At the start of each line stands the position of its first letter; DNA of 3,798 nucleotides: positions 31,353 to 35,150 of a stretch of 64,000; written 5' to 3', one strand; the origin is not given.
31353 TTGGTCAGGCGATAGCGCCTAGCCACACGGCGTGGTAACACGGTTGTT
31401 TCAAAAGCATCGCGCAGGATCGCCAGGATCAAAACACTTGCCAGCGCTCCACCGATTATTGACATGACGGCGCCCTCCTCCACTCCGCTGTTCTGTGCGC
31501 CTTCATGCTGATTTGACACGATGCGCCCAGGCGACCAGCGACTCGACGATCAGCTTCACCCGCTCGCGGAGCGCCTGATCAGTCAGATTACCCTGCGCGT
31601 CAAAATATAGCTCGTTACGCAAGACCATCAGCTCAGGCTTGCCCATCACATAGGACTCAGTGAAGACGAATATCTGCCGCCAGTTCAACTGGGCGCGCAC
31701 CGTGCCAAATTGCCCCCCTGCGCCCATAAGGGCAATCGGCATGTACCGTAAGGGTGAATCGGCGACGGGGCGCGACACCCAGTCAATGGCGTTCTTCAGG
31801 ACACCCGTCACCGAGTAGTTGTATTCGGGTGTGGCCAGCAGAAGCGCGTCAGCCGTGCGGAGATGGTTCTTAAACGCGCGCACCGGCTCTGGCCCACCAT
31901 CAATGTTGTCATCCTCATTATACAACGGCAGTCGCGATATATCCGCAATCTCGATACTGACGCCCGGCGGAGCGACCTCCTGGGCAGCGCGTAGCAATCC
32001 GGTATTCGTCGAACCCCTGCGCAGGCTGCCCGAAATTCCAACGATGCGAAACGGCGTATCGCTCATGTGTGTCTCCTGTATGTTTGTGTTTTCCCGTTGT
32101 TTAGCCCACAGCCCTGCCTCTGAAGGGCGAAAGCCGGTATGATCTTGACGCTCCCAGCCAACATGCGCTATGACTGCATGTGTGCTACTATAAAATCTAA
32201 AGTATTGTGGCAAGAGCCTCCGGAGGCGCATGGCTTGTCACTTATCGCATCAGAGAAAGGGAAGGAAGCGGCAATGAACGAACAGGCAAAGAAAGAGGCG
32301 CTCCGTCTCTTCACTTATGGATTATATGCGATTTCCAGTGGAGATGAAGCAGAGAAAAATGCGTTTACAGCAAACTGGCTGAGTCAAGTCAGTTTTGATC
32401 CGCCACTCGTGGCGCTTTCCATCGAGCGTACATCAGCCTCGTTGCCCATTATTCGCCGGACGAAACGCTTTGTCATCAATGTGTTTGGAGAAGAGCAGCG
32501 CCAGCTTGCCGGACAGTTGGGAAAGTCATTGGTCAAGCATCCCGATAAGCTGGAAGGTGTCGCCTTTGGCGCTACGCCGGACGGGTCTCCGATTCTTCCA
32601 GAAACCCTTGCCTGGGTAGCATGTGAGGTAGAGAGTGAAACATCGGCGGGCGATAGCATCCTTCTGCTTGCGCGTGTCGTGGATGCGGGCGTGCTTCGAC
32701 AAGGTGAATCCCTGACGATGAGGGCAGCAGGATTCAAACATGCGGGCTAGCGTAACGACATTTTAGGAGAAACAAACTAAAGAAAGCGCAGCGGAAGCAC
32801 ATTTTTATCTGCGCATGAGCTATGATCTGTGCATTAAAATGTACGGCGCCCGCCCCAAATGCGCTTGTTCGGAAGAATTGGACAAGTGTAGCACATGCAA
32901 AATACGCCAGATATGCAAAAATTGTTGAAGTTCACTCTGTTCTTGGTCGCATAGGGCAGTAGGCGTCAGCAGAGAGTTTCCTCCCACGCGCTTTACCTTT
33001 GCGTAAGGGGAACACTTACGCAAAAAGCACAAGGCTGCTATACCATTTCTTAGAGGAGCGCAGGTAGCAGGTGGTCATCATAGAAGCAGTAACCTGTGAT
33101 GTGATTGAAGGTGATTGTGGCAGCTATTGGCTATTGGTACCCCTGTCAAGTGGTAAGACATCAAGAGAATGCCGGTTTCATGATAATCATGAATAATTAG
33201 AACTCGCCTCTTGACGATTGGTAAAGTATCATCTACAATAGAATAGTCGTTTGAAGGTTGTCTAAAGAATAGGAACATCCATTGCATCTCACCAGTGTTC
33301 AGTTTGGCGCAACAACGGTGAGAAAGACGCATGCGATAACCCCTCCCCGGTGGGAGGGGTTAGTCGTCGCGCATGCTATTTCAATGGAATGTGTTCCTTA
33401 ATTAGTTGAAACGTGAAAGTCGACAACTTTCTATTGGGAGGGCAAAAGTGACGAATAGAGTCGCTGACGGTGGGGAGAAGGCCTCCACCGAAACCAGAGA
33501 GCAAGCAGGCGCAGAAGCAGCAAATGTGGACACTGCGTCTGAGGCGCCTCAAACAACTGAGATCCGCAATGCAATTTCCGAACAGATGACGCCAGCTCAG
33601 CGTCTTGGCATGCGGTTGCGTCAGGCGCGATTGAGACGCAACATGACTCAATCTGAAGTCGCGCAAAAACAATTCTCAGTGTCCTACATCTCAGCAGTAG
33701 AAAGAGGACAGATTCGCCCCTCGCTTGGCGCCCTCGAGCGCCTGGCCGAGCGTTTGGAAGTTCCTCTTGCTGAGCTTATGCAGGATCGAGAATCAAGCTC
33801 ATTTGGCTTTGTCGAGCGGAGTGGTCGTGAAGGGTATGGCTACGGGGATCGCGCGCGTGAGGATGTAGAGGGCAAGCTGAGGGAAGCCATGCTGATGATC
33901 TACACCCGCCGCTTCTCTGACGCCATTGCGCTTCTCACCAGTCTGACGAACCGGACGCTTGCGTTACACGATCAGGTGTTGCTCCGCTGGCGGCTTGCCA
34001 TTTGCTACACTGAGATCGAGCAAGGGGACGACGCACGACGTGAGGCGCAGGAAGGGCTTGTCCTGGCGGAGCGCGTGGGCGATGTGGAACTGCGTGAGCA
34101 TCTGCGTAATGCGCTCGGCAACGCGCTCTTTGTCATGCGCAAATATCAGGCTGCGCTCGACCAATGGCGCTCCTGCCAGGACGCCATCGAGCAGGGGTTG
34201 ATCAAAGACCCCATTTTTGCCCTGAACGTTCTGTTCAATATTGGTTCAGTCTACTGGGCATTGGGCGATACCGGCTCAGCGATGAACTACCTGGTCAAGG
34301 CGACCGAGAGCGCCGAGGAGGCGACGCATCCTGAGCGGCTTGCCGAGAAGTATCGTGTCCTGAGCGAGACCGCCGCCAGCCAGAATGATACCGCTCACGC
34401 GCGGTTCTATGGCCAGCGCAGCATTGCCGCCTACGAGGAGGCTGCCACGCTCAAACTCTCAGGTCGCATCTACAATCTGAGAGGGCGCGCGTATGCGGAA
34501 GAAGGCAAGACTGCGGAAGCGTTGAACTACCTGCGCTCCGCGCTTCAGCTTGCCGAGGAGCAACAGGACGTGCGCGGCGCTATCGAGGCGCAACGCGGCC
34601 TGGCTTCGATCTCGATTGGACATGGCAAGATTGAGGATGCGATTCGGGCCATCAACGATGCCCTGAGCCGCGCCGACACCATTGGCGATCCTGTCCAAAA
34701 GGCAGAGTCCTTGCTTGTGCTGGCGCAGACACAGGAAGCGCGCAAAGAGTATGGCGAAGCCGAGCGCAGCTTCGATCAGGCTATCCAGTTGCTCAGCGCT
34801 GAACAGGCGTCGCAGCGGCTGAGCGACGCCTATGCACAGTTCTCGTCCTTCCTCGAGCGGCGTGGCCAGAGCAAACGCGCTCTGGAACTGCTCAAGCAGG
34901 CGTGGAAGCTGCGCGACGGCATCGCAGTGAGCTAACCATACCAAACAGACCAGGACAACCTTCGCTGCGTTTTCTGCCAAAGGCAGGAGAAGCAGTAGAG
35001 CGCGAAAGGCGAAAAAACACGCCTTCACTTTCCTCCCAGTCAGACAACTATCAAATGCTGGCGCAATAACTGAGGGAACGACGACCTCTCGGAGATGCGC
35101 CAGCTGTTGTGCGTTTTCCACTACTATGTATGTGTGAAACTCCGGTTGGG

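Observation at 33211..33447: Near-consensus promoter driving a 128-nt three-helix RNA element in front of the XRE-TPR gene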

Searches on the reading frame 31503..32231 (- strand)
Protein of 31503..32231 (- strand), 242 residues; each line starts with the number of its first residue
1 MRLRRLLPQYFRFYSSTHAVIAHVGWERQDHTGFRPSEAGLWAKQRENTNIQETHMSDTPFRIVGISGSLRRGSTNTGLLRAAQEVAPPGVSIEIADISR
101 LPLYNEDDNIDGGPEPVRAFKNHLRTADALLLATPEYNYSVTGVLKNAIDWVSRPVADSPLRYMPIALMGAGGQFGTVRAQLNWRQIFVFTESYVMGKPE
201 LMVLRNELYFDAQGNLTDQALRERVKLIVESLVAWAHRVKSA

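Call 12: search_protein_families(library=pfam, proteins=[window:31503-32231:-])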
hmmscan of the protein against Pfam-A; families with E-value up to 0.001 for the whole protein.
window:31503-32231:- (242 aa): 2 families
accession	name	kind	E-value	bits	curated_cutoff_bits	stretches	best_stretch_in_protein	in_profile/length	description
PF03358.20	FMN_red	-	4.7e-37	127.4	24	1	62-203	2-147/152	NADPH-dependent FMN reductase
PF02525.22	Flavodoxin_2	-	6.6e-06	26.4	27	1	76-154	21-105/198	Flavodoxin-like fold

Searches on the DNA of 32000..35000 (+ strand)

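Call 4: search_rna_families(source=window, start=32000, end=35000, threshold=evalue, max_evalue=10, show_alignments=3)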
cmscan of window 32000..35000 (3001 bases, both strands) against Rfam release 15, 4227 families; matches with E-value up to 10: 3.
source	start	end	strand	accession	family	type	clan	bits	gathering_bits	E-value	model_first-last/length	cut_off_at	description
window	33338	33361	-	RF01772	rnk_pseudo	Cis-reg; leader;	-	18.8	55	6.3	75-98/108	no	Pseudomonas rnk leader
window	33857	33882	+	RF01139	sR2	Gene; snRNA; snoRNA; CD-box;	-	14.3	42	6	31-57/57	no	Small nucleolar RNA sR2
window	33859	33922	+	RF01124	sR36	Gene; snRNA; snoRNA; CD-box;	-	12.5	55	7.3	1-55/55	no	Small nucleolar RNA sR36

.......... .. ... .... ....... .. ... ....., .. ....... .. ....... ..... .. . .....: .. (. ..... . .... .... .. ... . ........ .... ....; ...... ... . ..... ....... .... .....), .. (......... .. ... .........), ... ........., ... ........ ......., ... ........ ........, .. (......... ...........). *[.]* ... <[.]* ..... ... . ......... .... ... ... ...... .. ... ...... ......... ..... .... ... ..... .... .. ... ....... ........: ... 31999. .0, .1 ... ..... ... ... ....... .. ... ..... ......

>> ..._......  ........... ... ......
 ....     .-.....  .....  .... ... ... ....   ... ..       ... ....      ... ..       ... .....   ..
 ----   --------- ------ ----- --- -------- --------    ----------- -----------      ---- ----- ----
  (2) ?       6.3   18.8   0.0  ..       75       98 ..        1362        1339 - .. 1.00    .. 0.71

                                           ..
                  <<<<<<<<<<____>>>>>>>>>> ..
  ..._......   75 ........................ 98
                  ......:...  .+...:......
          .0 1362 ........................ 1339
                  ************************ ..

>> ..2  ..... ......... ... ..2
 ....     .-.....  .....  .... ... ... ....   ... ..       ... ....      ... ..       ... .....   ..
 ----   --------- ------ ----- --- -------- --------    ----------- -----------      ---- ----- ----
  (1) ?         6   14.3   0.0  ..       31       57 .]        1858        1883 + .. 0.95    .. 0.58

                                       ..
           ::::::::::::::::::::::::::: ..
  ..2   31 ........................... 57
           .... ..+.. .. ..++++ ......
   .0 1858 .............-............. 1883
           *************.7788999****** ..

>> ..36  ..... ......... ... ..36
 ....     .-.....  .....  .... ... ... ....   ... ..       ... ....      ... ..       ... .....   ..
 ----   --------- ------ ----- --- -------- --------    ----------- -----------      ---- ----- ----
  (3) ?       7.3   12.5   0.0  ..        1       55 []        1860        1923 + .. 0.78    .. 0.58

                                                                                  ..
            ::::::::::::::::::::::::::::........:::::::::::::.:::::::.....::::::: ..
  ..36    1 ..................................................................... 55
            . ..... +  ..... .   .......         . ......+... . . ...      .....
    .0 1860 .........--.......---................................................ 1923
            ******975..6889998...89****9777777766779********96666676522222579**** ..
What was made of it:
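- On Any Rfam 15 family (riboswitches, leaders, sRNAs): 32000-35000 at E<=10: only a 24-nt generic hairpin match to rnk_pseudo, 18.8 against 55 bits (call 4).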

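Call 32: search_rna_families(sources=[L048, L049, L059, L052, L053, L054, L001, L003, L008, L011, L014, L019, L020, L021, L032, L033, L042, L038, L004, L002], threshold=gathering)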
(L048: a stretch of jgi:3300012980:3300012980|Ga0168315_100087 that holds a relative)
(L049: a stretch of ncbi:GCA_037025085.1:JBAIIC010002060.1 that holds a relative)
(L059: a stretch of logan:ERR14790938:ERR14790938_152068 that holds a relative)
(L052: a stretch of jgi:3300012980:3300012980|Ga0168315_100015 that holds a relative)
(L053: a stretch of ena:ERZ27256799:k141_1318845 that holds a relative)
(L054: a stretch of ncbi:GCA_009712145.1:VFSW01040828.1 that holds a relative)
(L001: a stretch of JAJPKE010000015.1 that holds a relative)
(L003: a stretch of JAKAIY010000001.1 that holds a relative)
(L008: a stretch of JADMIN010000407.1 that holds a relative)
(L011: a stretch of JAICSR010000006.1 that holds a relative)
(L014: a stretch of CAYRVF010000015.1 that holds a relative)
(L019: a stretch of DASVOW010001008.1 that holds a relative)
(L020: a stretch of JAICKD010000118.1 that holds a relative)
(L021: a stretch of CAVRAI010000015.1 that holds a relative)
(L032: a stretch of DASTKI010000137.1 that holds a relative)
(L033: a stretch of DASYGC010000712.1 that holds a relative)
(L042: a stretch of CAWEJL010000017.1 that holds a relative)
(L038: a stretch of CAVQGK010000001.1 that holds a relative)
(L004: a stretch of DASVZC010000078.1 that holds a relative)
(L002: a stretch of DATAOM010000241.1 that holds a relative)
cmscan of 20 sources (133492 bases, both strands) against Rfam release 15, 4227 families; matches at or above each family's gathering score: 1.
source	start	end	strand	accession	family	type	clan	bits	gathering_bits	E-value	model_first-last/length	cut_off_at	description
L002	6916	6998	-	RF00005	tRNA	Gene; tRNA;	CL00001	58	29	1.3e-09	1-71/71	no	tRNA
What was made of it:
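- On Any Rfam 15 family (riboswitches, leaders, sRNAs): 20 related loci: nothing in the leaders (call 32).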

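Call 53: build_rna_model(alignment_id=A4, structure=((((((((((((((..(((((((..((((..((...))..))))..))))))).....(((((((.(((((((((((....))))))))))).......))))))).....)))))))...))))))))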
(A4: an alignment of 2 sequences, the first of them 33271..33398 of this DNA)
Model R1 built from alignment A4 (2 sequences, 128 columns); structure: as given.
model positions 128; base pairs 45; branch points 1; effective number of sequences 0.6; information 0.59 bits per position. Calibrated on 0.2 Mb of random sequence (short: E-values are rough).
structure used (alignment columns):
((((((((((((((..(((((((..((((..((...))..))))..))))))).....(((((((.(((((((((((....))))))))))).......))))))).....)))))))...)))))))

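Call 54: search_with_rna_model(model_id=R1, sources=[window, L048, L049, L059, L052, L053, L054, L060, L062, L001, L002, L003, L004, L006, L007, L008, L009, L010, L011, L012, L013, L014, L016, L017, L018, L019, L020, L021, L022, L023, L024, L025, L026, L027, L028, L029, L030, L031, L032, L033, L034, L035, L036, L037, L038, L039, L040, L041, L042, L043, L044, L055, L061], max_evalue=10, show_alignments=4)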
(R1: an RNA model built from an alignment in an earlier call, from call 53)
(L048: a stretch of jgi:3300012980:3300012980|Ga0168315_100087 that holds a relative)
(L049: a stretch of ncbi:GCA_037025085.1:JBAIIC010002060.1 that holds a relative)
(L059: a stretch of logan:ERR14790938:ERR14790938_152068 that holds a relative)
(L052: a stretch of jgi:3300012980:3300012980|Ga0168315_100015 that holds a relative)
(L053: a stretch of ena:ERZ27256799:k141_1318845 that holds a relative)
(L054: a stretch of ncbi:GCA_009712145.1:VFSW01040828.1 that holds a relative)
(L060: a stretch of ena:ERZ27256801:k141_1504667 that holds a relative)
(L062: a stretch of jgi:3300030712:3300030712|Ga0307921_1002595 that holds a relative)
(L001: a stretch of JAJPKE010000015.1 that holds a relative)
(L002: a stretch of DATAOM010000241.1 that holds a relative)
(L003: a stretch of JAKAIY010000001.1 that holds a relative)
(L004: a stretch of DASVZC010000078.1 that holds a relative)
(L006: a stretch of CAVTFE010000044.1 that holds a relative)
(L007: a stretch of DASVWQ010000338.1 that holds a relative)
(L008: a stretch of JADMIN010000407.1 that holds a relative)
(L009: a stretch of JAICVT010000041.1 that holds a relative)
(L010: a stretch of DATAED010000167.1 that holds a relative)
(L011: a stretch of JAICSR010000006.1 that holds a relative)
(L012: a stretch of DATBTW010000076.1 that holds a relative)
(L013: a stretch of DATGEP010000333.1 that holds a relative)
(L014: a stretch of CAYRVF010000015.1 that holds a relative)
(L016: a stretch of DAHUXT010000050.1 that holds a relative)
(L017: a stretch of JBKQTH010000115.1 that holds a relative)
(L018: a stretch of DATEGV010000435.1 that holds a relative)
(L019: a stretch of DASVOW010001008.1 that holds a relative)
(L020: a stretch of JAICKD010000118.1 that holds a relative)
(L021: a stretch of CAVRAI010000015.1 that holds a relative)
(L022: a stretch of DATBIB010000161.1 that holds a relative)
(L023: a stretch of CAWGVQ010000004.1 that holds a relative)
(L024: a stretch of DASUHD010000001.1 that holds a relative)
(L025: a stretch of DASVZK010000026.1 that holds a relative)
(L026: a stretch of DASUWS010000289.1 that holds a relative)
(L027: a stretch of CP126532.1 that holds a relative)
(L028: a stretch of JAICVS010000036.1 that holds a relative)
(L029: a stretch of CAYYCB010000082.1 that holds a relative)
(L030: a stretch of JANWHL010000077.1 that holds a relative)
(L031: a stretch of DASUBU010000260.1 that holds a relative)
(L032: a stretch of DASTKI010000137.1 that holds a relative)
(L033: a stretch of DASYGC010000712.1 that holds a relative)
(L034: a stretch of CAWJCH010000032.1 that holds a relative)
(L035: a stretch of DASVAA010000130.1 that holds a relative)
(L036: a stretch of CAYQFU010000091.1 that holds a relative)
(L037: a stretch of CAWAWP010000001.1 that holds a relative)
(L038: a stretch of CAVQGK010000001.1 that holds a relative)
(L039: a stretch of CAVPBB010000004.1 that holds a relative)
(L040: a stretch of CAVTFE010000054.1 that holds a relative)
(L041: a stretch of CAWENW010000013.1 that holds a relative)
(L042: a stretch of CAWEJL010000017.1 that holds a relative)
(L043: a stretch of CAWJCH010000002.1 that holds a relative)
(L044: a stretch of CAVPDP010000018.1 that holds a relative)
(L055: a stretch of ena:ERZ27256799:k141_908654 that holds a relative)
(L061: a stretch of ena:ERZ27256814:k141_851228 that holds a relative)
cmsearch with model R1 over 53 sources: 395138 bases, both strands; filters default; matches with E-value up to 10: 4.
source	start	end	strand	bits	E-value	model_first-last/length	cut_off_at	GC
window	33271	33398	+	160.9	1.3e-41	1-128/128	no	0.52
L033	2232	2349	-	14.3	0.85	1-128/128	no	0.66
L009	4380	4409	-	13.8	1.2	67-96/128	no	0.8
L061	1922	1964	-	12.3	3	56-106/128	no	0.65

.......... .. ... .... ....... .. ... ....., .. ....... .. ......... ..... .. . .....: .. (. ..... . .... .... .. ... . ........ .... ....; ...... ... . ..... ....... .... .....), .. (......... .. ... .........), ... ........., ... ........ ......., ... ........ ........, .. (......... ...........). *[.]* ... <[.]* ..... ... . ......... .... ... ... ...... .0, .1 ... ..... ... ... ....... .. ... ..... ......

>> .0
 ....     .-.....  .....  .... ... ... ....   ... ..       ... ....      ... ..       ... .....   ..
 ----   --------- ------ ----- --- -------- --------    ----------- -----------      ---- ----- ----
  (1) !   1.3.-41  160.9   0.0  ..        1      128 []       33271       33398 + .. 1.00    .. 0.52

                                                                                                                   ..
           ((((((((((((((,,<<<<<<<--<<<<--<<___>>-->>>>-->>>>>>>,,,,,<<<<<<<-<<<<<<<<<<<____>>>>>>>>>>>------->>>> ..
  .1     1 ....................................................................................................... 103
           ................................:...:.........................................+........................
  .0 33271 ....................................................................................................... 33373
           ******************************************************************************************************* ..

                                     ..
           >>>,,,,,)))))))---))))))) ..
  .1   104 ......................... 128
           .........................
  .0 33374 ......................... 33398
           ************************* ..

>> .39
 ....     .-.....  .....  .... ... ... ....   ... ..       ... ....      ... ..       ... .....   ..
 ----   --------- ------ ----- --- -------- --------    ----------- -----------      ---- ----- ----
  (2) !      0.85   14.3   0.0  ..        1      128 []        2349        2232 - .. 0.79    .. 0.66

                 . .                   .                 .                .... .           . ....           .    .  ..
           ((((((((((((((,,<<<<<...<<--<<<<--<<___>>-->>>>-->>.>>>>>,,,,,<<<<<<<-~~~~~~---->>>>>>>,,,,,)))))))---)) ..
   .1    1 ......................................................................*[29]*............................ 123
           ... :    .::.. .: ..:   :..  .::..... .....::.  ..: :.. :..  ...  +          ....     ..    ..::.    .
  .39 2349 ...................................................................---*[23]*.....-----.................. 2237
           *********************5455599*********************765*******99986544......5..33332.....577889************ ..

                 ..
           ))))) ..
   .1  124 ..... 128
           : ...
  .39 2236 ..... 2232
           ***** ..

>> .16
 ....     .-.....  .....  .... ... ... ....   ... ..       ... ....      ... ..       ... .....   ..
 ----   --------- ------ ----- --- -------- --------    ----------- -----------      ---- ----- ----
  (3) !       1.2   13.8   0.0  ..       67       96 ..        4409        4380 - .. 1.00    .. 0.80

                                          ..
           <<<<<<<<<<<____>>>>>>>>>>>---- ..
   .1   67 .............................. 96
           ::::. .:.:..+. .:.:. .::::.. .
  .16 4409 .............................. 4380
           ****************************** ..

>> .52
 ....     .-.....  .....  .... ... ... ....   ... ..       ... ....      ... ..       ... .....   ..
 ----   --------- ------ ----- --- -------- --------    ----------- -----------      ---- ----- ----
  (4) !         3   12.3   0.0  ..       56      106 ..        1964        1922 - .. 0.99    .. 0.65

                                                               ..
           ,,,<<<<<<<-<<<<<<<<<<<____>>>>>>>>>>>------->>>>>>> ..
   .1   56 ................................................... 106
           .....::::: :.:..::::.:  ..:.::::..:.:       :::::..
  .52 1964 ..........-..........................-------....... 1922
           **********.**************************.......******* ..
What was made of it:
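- On Riboswitch / structured cis-regulatory RNA: The covariance model of the element finds only itself in 395 kb (call 54).
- The covariance model finds no second copy of the element on either strand of the 64-kb window or in 395 kb of relatives (call 54).
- Tried and rejected: Covariance model of the three-helix element: no hit in the relatives (call 54).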

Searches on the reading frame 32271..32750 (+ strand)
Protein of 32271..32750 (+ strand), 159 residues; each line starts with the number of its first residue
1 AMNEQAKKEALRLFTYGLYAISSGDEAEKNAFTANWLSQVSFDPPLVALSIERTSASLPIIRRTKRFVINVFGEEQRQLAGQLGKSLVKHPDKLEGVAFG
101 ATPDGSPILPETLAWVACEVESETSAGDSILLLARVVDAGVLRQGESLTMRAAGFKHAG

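Call 12: search_protein_families(library=pfam, proteins=[window:32271-32750:+])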
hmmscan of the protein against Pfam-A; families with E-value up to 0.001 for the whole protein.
window:32271-32750:+ (159 aa): 1 family
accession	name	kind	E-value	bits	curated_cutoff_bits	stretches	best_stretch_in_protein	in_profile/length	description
PF01613.24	Flavin_Reduct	-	5e-33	114.8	27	1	12-150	2-144/153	Flavin reductase like domain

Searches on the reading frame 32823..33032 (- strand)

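Call 82: search_protein_families(library=pfam, proteins=[window:32823-33032:-], max_evalue=1)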
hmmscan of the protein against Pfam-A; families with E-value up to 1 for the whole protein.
seq(70 aa): 1 family
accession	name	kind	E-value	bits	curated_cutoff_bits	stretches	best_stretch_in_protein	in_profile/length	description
PF04765.19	TOD1_MUCI70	-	0.17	11.6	21.4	1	31-69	118-155/314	TOD1/MUCI70, glycosyltransferase-like domain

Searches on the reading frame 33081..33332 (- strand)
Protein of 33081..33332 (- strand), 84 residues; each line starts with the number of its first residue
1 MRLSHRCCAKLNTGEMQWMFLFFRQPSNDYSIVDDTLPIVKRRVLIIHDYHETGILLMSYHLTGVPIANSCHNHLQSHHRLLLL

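Call 82: search_protein_families(library=pfam, proteins=[window:33081-33332:-], max_evalue=1)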
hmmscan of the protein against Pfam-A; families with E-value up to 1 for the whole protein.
seq(84 aa): 0 families
